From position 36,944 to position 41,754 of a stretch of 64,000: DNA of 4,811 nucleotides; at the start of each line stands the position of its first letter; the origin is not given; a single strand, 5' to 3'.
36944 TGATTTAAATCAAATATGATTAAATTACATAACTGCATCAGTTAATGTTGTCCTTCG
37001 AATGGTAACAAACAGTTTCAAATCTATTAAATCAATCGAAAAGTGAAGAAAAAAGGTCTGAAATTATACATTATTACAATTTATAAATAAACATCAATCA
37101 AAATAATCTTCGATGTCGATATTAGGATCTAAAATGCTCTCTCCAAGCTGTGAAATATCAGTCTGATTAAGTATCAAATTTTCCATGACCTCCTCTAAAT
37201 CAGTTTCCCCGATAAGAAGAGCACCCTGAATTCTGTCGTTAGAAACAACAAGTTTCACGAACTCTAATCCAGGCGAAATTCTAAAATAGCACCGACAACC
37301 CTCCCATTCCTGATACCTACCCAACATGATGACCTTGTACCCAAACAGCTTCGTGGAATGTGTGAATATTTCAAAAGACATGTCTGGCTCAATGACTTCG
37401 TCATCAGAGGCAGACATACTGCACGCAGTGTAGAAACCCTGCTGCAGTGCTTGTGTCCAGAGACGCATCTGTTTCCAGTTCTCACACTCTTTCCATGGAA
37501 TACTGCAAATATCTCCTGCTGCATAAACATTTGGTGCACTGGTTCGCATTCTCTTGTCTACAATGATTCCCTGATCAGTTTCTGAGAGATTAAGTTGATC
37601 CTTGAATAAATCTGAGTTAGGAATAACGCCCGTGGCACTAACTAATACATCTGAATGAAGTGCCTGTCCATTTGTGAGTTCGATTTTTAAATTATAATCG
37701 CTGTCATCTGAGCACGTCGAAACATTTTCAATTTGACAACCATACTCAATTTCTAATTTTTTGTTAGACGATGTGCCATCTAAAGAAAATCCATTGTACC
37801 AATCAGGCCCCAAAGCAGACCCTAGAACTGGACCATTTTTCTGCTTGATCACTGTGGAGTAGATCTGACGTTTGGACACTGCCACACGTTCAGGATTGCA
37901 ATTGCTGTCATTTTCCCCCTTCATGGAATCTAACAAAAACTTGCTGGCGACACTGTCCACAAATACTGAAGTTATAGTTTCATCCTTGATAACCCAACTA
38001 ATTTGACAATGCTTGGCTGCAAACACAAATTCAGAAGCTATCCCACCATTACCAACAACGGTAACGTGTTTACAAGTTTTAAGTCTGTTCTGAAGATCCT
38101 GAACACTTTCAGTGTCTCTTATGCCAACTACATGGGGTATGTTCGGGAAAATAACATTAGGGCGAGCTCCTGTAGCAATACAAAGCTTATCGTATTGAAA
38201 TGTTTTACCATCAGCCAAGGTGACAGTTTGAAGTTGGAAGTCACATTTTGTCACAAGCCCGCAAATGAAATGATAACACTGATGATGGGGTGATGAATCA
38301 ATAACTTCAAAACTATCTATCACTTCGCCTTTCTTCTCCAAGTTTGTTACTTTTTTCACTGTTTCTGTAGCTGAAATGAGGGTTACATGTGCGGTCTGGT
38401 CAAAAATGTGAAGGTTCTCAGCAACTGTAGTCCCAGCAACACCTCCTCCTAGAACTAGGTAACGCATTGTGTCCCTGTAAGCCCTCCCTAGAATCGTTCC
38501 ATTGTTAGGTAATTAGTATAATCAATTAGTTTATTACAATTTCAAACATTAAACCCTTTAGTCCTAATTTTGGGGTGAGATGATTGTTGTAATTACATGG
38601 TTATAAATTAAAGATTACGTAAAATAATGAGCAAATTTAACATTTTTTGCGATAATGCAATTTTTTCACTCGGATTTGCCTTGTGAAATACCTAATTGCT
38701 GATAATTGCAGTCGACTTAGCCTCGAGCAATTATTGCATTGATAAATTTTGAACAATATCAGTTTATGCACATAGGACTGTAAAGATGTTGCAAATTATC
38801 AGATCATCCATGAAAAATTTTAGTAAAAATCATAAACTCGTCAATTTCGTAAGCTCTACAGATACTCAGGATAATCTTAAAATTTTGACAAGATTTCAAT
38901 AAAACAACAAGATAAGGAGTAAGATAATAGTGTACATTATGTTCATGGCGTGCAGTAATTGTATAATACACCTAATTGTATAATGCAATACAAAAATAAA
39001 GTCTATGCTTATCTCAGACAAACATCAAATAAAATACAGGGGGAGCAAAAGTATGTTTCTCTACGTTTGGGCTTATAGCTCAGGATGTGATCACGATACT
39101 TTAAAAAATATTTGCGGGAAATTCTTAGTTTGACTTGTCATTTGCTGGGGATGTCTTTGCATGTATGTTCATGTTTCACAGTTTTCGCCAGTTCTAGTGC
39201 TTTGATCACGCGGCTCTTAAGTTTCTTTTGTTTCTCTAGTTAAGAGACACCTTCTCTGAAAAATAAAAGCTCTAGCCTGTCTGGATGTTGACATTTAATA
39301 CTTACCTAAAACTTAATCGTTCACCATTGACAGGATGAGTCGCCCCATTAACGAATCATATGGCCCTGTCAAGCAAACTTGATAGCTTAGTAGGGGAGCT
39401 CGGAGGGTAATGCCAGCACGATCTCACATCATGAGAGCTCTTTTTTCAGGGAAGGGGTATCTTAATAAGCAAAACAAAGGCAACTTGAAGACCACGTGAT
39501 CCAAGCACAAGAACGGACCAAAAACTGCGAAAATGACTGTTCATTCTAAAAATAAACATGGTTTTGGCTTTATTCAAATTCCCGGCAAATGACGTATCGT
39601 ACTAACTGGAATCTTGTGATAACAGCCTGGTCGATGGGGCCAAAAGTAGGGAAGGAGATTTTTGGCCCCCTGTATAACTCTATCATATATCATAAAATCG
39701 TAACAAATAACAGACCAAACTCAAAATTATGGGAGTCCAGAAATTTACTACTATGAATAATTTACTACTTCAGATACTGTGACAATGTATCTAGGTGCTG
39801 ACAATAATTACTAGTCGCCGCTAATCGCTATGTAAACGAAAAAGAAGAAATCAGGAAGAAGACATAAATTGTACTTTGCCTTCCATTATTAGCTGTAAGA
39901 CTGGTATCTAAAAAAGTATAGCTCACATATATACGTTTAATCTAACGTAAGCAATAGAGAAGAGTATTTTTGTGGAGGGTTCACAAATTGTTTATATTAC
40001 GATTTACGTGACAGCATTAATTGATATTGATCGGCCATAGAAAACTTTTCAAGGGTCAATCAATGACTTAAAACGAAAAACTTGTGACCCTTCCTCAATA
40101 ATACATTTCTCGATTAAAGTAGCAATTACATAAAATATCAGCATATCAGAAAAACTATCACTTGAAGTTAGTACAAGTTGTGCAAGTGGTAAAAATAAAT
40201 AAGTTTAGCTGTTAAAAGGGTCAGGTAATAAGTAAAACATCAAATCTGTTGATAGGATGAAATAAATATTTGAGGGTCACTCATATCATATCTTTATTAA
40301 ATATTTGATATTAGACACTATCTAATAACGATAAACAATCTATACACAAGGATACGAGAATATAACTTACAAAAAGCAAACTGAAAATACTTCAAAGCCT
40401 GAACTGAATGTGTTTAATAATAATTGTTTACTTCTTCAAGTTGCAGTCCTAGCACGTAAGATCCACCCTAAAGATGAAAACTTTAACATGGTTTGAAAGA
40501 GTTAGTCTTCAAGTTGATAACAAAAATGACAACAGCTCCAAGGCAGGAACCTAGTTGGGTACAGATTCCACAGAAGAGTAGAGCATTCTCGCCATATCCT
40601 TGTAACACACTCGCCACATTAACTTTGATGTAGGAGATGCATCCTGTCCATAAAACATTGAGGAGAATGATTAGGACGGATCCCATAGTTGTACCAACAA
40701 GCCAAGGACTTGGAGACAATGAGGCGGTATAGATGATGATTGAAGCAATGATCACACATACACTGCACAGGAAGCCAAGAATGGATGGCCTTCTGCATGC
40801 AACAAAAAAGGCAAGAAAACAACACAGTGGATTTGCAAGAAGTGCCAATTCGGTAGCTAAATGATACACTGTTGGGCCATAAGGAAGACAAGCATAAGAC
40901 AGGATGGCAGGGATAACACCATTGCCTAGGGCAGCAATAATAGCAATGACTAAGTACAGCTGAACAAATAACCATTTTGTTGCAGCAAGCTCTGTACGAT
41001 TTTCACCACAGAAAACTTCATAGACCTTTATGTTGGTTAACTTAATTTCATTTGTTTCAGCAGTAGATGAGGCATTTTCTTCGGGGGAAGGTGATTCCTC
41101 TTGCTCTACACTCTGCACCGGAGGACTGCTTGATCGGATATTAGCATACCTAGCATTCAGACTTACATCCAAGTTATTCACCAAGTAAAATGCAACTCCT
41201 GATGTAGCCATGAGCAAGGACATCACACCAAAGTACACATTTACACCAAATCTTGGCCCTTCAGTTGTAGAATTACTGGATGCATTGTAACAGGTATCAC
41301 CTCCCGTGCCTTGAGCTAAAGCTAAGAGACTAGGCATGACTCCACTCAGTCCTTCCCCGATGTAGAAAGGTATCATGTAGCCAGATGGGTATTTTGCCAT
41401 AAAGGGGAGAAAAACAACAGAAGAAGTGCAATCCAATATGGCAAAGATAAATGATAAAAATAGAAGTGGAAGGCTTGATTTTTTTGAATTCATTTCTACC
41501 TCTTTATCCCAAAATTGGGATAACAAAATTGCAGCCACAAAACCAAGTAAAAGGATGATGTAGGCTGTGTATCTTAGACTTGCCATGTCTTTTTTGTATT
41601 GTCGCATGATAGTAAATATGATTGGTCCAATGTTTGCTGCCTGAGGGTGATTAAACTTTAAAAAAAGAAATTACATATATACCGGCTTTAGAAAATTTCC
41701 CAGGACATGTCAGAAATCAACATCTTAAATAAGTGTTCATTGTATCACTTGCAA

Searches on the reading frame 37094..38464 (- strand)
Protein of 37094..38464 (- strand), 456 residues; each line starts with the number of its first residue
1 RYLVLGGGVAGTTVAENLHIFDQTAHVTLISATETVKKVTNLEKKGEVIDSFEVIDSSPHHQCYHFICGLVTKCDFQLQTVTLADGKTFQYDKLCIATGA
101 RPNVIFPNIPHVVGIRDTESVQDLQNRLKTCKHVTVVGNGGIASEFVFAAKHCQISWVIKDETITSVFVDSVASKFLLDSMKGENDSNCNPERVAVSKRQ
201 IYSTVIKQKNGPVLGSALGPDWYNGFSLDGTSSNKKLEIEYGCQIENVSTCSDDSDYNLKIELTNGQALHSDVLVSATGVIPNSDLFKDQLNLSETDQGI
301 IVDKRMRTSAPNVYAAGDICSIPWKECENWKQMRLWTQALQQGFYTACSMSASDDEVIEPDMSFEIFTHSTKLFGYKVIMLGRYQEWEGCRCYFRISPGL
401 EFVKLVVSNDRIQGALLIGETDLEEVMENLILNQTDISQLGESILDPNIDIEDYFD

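Call 26: find_homologous_proteins(query=window:37094-38464:-, max_evalue=1e-20)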
Query window:37094-38464:- (456 aa): 1660 proteins with E <= 1e-20 among 7602 candidates; the best 120 are listed.
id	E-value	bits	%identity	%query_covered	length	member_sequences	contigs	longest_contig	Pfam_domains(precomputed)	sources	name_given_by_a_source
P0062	0.0e+0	1048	100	100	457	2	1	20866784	PF07992.21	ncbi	ncbi:hypothetical protein ACHWQZ_G011758 [Mnemiopsis leidyi]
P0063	8.1e-273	923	89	100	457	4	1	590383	PF07992.21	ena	-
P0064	2.2e-227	773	76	98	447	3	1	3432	PF07992.21,PF13738.13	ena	-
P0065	5.4e-207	706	69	98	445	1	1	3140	PF07992.21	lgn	-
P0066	1.5e-202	692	65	100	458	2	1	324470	PF07992.21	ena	-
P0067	3.3e-200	684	64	100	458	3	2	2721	PF07992.21,PF18267.8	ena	-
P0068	1.4e-197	675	66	100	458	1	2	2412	PF07992.21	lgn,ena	-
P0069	3.8e-152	525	58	87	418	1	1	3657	PF13434.13,PF07992.21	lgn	-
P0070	1.0e-119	419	45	100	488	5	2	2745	PF07992.21,PF18267.8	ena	-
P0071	1.1e-114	402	44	100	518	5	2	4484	PF07992.21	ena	-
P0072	2.5e-113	397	43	100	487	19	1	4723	PF07992.21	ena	-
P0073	1.1e-112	395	45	100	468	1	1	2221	PF07992.21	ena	-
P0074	3.3e-112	394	42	100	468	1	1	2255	PF07992.21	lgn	-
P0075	1.1e-111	392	43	100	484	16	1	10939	PF07992.21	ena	-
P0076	1.9e-110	388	43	100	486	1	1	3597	PF07992.21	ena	-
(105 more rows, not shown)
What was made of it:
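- The neighbouring PYROXD1 ORF is 100% identical to M. leidyi ACHWQZ_G011758 (call 26).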

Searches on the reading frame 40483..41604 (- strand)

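Call 64: search_protein_families(library=pfam, proteins=[window:40483-41604:-], max_evalue=0.01)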
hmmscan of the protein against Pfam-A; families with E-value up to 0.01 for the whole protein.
window:40483-41604:- (373 aa): 2 families
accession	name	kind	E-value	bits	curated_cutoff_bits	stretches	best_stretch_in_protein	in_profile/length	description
PF06237.18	SLC52_ribofla_tr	-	2.5e-99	333.7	27.9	1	6-365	67-422/429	Solute carrier family 52, riboflavin transporter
PF01733.24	Nucleoside_tran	-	1.5e-05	25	29.8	1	69-266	22-191/309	Nucleoside transporter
